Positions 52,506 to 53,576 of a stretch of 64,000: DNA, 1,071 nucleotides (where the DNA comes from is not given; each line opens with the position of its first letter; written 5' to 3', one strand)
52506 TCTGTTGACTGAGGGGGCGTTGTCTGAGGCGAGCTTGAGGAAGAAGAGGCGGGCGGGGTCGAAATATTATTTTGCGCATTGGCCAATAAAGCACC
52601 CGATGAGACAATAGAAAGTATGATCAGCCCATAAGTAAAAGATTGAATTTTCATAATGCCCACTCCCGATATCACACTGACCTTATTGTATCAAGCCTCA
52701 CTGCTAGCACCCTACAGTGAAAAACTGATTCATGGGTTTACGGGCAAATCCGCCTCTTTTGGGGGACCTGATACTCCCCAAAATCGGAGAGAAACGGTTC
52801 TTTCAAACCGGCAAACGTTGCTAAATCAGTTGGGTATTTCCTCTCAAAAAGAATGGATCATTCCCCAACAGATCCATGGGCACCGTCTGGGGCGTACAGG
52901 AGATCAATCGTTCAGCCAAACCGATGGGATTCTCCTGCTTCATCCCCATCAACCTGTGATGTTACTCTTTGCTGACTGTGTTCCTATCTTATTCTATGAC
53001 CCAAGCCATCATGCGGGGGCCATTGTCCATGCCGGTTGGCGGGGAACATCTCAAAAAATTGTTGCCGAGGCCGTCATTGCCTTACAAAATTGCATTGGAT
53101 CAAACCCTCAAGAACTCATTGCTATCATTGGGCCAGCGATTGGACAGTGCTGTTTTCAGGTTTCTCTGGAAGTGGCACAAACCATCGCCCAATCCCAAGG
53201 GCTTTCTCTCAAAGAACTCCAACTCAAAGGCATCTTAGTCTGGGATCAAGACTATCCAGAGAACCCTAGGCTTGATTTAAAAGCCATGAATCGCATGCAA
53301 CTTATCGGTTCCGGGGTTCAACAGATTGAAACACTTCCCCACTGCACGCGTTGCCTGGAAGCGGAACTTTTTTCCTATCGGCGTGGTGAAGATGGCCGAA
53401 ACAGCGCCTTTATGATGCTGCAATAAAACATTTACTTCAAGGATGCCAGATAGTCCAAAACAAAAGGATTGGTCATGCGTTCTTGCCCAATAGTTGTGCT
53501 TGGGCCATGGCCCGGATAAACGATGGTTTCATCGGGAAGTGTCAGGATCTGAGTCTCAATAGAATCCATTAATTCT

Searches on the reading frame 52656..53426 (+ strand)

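Call 71: search_protein_families(library=pfam, proteins=[window:52656-53426:+], max_evalue=0.00001)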
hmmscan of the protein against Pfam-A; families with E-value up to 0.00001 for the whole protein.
window:52656-53426:+ (256 aa): 1 family
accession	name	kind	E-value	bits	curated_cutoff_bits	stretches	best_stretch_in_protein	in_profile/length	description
PF02578.20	Cu-oxidase_4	-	8.2e-53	179.7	22.9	1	42-254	22-238/238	Multi-copper polyphenol oxidoreductase laccase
